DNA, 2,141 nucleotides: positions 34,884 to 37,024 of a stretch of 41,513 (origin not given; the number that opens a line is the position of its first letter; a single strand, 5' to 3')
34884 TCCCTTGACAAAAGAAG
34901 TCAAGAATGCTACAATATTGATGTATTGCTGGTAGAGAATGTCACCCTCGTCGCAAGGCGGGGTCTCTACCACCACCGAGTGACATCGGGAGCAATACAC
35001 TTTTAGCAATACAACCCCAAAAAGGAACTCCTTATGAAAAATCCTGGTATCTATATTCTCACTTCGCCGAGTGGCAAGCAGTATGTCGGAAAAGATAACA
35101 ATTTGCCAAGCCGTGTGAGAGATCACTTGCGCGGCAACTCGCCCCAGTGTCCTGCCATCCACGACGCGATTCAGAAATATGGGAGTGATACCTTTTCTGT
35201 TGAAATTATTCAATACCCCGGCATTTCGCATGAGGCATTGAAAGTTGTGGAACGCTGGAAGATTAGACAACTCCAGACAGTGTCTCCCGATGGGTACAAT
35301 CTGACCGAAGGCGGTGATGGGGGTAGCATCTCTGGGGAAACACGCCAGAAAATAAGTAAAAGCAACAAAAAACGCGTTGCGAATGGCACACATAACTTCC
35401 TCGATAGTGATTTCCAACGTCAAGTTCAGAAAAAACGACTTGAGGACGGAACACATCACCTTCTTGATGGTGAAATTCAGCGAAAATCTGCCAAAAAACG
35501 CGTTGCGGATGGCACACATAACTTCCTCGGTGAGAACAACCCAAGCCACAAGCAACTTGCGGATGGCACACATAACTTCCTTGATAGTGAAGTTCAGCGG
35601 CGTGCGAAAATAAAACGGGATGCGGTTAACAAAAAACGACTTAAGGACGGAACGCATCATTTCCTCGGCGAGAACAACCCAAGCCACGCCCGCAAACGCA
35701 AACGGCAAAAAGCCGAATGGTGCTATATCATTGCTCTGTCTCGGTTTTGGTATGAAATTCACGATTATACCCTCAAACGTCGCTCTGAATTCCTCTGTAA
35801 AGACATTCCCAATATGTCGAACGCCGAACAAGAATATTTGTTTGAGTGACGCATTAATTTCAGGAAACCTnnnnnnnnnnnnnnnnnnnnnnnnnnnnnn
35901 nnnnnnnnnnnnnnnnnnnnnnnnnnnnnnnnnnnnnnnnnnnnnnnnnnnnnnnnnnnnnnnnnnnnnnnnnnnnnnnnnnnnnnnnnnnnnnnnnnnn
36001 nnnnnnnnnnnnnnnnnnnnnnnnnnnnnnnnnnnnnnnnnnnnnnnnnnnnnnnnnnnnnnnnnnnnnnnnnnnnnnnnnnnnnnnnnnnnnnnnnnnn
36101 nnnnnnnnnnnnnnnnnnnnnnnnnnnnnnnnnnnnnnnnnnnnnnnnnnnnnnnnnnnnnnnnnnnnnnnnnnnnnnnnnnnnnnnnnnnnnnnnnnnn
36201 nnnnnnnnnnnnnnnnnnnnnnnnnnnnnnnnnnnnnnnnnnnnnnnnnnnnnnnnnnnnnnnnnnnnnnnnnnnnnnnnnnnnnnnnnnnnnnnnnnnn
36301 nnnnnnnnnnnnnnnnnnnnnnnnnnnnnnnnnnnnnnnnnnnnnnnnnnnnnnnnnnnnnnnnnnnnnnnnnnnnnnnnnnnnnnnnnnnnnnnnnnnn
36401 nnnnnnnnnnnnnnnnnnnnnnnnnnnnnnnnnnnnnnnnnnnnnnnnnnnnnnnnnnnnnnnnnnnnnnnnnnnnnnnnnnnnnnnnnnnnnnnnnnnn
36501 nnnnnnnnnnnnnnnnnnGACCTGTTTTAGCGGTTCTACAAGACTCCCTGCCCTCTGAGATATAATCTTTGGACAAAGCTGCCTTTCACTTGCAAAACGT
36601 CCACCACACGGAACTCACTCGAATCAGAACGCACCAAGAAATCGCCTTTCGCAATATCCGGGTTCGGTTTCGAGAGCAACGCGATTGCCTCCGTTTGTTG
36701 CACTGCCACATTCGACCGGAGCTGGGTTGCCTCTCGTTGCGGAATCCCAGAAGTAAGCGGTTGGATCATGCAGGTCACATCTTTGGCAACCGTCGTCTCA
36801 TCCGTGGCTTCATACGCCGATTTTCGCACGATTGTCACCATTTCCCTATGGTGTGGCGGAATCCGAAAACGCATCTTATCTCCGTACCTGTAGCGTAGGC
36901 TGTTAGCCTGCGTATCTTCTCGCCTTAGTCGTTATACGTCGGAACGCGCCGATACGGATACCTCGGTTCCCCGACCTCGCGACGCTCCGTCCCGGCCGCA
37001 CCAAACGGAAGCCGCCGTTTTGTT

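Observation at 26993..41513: Four GIY-YIG homing-endonuclease cassettes, all antisense to the phage late operon, each with its own 17-bp-spaced promoter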

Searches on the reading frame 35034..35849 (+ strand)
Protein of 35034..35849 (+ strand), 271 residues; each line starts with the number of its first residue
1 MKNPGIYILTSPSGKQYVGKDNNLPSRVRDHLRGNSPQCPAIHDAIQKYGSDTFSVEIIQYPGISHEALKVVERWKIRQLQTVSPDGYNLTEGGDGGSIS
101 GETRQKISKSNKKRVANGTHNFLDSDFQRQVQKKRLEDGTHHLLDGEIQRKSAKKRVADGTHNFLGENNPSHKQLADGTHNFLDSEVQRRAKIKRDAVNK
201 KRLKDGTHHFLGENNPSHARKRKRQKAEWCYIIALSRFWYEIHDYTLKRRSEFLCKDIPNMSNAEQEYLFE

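Call 5: search_protein_families(library=pfam, proteins=[window:35034-35849:+], max_evalue=0.01)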
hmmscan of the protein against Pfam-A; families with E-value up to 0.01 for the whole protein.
window:35034-35849:+ (271 aa): 1 family
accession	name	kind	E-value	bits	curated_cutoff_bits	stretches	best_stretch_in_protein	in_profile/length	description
PF01541.30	GIY-YIG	-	1.7e-05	25.5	22.6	1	4-39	2-38/78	GIY-YIG catalytic domain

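Call 6: search_protein_families(library=phrogs, proteins=[window:35034-35849:+], max_evalue=0.001)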
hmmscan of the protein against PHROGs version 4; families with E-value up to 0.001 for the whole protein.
window:35034-35849:+ (271 aa): 4 families
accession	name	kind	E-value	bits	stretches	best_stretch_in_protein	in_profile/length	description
phrog_314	-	DNA, RNA and nucleotide metabolism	1.8e-22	81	1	1-232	176-388/574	homing endonuclease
phrog_7168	-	DNA, RNA and nucleotide metabolism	4.5e-15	56.8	1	13-122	12-126/284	homing endonuclease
phrog_12324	-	DNA, RNA and nucleotide metabolism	2.7e-12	47.9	1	133-216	105-187/269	intron-like DNA endonuclease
phrog_5123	-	DNA, RNA and nucleotide metabolism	6.5e-08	33.6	1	9-110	8-109/152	homing endonuclease with GIY-YIG motif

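Call 57: search_solved_structures(query=window:35034-35849:+, max_evalue=0.01, show_alignments=2)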
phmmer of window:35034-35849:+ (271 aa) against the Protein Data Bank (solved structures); distinct sequences matched with E-value up to 0.01: 0.

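Call 62: find_related_loci(query=window:35034-35849:+, collection=viral_contigs, flank=4000)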
Query window:35034-35849:+ (271 aa) in viral_contigs; peptide patterns used: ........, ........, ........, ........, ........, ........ (x = any residue, [..] = any of these).
10 stretches matched a pattern; 8 encode a relative of the query (tblastn E <= 1e-3); 8 distinct loci.
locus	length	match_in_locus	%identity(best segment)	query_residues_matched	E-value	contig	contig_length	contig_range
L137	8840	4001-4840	65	1-270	1e-119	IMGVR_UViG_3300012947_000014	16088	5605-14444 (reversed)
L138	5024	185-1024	63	1-270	2e-114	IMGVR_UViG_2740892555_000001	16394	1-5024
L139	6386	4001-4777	64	1-270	2e-114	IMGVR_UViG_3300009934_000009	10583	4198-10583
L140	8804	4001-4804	56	1-270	1e-99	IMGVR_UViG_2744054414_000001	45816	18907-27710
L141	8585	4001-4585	33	6-223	8e-21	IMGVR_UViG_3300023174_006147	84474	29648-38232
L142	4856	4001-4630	46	6-229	7e-20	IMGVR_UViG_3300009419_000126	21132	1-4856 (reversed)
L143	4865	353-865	52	6-217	6e-17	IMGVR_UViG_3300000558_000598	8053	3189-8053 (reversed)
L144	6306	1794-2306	52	6-217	6e-17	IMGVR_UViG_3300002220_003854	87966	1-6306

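Call 74: search_protein_families(library=padloc, proteins=[window:35034-35849:+], max_evalue=0.01)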
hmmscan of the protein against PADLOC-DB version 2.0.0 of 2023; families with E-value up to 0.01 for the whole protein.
window:35034-35849:+ (271 aa): 3 families
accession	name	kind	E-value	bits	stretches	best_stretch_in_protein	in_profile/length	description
PDLC03703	HEase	-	3.9e-13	47.8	1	133-216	105-187/269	homing endonuclease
PDLC03676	HEase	-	5e-06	24.4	1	13-122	13-117/205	homing endonuclease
PDLC03679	HEase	-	0.00038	18.4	1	5-115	3-115/257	homing endonuclease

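Call 75: search_protein_families(library=ncbifam, proteins=[window:35034-35849:+], max_evalue=0.01)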
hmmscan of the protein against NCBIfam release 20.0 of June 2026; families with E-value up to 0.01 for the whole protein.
window:35034-35849:+ (271 aa): 2 families
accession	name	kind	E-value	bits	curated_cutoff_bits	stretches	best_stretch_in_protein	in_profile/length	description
TIGR01453.1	grpIintron_endo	subfamily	4.4e-19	69.4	56.05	1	5-155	3-155/215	group I intron endonuclease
NF005906.0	PRK07883.1-4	equivalog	0.00045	18.7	495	1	3-43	215-256/563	DEDD exonuclease domain-containing protein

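Call 85: find_homologous_proteins(query=window:35034-35849:+, max_evalue=1e-10)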
Query window:35034-35849:+ (271 aa): 666 proteins with E <= 1e-10 among 1642 candidates; the best 120 are listed.
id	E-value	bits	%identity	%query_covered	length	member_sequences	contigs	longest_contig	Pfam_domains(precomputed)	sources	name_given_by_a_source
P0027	1.8e-182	623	100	100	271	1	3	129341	PF01541.31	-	-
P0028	7.1e-168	575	79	78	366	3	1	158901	-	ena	-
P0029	2.7e-162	557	67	99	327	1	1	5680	-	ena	-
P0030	7.0e-157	539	68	100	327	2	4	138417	-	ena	-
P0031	3.9e-147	507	76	100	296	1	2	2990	-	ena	-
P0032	5.3e-144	497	64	100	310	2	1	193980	PF01541.31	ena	-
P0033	9.1e-140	483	63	100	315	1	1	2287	-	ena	-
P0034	2.1e-137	475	58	100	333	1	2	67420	PF08586.16,PF01541.31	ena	-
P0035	3.6e-136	471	62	100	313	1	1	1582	-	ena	-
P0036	1.2e-135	469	54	100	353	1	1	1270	PF01541.31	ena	-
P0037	4.5e-134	464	58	100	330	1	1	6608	PF01541.31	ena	-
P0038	1.6e-133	462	58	100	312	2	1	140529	PF01541.31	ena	-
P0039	3.8e-132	458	62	100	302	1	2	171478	PF01541.31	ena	-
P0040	7.3e-132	457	63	100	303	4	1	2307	PF01541.31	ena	-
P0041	5.1e-131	454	61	100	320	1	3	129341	PF01541.31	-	-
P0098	6.3e-102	359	39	99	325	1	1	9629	-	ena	-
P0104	2.6e-99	350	52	100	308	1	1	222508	PF01541.31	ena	-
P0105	6.1e-99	349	45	99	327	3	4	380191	-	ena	-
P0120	1.2e-79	286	54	100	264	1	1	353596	PF07460.17,PF01541.31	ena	-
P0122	4.7e-76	274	45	100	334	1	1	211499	PF07460.17,PF01541.31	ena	-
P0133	1.6e-64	236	43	100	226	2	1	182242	PF01541.31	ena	-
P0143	8.5e-59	217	38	99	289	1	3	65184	PF01541.31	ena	-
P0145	1.7e-56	210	43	100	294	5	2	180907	-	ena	-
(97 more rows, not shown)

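Call 86: find_encoding_contigs(protein=P0105, flank=5000, max_places=3)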
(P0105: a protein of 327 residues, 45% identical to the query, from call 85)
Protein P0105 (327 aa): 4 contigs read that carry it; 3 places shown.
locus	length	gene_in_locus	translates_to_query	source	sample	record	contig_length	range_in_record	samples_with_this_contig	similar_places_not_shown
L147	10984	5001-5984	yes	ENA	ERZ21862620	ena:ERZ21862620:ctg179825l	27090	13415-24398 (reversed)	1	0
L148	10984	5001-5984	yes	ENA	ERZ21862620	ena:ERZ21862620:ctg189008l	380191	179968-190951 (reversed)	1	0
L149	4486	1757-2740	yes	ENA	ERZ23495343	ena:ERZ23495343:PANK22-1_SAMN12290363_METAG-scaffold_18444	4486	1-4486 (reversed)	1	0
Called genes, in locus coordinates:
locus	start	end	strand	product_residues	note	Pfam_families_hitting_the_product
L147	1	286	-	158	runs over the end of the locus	-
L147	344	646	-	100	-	-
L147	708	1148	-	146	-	-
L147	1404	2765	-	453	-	-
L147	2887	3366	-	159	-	-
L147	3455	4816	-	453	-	-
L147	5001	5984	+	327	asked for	-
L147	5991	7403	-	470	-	-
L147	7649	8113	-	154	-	PF13527:Acetyltransf_9 (faint), PF00583:Acetyltransf_1, PF13508:Acetyltransf_7 (weak)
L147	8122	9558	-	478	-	-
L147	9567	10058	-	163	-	-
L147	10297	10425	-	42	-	-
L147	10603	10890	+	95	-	-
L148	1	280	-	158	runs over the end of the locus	-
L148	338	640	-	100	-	-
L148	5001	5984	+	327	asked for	-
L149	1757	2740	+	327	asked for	-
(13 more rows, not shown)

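Call 87: find_encoding_contigs(protein=P0120, flank=5000, max_places=2)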
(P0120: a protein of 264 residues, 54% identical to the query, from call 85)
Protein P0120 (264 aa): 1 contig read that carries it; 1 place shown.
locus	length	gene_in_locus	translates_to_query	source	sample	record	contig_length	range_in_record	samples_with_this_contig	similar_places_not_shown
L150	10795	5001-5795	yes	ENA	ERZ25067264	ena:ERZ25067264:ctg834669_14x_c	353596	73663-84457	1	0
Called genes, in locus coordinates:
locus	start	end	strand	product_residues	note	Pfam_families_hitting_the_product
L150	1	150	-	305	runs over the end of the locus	-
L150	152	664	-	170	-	-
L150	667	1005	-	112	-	-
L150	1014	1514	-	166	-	-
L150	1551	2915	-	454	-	-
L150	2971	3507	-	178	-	-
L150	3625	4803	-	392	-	-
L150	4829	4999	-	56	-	-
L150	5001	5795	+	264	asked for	PF01541:GIY-YIG (weak), PF07460:NUMOD3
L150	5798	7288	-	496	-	-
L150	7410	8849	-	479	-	-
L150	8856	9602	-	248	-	-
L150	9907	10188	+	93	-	PF01402:RHH_1 (faint), PF12651:RHH_3 (faint)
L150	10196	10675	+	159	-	PF00583:Acetyltransf_1, PF13302:Acetyltransf_3, PF13508:Acetyltransf_7, PF08445:FR47 (weak)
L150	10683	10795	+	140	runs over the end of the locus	-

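Call 88: find_encoding_contigs(protein=P0133, flank=5000, max_places=2)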
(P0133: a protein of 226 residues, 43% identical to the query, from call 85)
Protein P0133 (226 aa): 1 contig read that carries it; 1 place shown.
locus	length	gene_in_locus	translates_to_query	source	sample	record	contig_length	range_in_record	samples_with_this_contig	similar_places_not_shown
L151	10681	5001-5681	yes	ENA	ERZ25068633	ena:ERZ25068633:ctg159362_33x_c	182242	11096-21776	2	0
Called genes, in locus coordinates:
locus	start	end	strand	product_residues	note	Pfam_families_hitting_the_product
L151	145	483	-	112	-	-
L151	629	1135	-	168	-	-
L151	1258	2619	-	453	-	-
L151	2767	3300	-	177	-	-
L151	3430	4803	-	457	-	-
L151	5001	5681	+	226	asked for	PF01541:GIY-YIG (faint)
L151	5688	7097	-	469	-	-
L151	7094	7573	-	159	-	PF00583:Acetyltransf_1, PF13508:Acetyltransf_7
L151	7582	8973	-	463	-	-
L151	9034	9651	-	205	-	-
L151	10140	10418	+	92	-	PF01402:RHH_1 (faint)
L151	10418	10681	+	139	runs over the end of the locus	-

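Call 89: find_encoding_contigs(protein=P0104, flank=5000, max_places=2)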
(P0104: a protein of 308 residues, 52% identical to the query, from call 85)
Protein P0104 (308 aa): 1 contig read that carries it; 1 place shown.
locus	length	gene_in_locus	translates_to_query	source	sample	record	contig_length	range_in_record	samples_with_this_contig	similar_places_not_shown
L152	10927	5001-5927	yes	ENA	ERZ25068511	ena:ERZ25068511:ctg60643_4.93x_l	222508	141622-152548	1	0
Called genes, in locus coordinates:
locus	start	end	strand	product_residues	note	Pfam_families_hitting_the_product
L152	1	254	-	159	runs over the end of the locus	-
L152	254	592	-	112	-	-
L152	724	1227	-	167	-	-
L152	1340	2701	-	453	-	-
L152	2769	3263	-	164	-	-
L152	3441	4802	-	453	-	-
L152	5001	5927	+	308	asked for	PF01541:GIY-YIG (weak)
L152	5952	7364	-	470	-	-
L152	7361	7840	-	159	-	PF00583:Acetyltransf_1, PF13508:Acetyltransf_7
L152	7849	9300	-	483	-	-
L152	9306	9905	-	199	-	-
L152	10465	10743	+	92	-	PF01402:RHH_1 (faint)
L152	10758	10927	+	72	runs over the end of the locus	-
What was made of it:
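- Cassettes at the portal|protease junction have diverged to 43-60% protein identity while staying in place (calls 85-89).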

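Call 92: find_encoding_contigs(protein=P0143, flank=3000, max_places=3)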
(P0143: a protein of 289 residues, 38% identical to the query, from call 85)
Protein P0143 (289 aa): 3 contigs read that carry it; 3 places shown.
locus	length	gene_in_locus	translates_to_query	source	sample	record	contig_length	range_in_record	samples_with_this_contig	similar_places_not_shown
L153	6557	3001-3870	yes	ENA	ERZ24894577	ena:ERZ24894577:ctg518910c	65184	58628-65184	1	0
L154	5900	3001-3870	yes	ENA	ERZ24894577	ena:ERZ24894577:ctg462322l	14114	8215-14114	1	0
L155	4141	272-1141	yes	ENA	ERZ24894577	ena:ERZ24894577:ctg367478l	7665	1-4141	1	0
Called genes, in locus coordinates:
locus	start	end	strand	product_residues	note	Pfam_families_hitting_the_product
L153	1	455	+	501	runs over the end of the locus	-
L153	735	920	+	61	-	-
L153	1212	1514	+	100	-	-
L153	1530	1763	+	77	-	-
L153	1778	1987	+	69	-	-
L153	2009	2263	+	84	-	PF12844:HTH_19, PF01381:HTH_3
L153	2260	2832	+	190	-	PF13921:Myb_DNA-bind_6 (faint)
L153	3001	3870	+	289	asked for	PF01541:GIY-YIG (weak)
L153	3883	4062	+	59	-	-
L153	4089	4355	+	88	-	-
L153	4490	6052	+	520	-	PF01381:HTH_3 (weak)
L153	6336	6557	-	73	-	?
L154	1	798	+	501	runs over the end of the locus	-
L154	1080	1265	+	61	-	-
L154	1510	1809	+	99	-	PF08774:VRR_NUC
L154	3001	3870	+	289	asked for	PF01541:GIY-YIG (weak)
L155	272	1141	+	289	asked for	PF01541:GIY-YIG (weak)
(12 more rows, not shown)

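Call 93: find_encoding_contigs(protein=P0122, flank=3000, max_places=2)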
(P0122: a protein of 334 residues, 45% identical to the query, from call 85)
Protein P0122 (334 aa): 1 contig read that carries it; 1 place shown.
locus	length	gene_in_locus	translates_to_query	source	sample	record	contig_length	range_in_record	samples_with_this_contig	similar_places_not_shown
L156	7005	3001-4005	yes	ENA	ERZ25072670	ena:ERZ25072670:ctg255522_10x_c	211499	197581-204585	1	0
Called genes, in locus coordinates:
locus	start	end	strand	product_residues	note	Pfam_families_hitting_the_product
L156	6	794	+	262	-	PF13620:CarboxypepD_reg (faint)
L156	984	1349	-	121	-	-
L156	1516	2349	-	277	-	-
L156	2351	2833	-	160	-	-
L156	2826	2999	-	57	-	-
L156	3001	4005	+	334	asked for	PF01541:GIY-YIG (weak), PF07460:NUMOD3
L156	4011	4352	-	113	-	-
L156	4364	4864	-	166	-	-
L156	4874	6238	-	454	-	-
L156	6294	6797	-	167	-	-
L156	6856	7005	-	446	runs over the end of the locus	-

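Call 94: find_encoding_contigs(protein=P0145, flank=3000, max_places=2)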
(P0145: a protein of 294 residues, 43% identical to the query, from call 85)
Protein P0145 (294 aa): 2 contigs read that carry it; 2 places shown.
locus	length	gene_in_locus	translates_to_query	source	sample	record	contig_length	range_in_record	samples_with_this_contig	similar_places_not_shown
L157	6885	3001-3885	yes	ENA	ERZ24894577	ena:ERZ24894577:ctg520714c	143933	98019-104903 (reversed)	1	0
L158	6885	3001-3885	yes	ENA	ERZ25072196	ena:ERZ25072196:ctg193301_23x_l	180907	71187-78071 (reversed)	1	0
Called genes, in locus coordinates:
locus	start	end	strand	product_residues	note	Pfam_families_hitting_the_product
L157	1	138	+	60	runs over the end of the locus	-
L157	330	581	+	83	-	-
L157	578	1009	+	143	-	-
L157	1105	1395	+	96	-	-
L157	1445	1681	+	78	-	-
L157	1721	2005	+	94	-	-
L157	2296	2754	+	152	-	PF03883:H2O2_YaaD (weak), PF21818:DUF6884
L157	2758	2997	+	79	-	-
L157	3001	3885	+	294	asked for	-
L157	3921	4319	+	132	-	-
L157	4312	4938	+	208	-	-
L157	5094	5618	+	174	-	-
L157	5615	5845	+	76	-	-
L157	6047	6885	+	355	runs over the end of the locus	PF14239:RRXRR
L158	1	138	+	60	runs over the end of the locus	-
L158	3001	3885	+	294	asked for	-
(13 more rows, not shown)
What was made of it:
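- Homologues are co-oriented with their neighbours in arrays of small genes carrying HTH-type domains (calls 92, 94). The same cassettes are co-oriented with their neighbours in early regions (calls 92, 94).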

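Call 95: find_encoding_contigs(protein=P0098, flank=3000, max_places=2)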
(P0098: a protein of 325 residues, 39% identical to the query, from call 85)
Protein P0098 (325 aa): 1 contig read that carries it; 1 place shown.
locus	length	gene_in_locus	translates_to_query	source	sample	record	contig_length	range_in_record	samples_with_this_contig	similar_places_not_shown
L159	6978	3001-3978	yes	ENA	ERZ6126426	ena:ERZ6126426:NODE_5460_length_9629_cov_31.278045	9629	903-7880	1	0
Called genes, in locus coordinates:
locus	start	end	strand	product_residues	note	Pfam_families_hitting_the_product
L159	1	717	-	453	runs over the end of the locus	-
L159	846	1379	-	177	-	-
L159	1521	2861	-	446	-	-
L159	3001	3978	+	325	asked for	-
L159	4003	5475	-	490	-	-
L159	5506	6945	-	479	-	-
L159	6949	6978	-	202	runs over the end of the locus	-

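Call 108: find_encoding_contigs(protein=P0028, flank=4000, max_places=2)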
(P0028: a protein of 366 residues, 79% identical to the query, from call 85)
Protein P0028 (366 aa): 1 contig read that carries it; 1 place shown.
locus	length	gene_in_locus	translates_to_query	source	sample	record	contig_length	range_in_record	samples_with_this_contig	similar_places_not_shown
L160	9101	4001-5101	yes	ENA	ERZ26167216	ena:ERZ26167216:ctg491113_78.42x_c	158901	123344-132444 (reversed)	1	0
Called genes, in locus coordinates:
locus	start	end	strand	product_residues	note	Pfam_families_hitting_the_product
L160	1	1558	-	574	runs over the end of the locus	-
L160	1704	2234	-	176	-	-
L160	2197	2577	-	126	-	-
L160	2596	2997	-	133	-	-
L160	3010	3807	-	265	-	PF01391:Collagen (weak)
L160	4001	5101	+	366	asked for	-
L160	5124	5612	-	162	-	-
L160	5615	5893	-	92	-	-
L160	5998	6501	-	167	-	-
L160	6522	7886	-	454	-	-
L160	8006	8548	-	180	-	-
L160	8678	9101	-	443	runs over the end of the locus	-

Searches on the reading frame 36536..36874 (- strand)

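Call 7: search_protein_families(library=phrogs, proteins=[window:36536-36874:-], max_evalue=0.01)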
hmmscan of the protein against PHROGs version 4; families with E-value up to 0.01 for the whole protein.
window:36536-36874:- (112 aa): 1 family
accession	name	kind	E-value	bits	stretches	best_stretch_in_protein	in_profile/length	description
phrog_161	-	connector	0.0048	18.2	1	12-97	21-105/120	head closure Hc1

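Call 8: search_protein_families(library=pfam, proteins=[window:36536-36874:-], max_evalue=0.01)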
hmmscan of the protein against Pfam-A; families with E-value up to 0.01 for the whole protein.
window:36536-36874:- (112 aa): 0 families
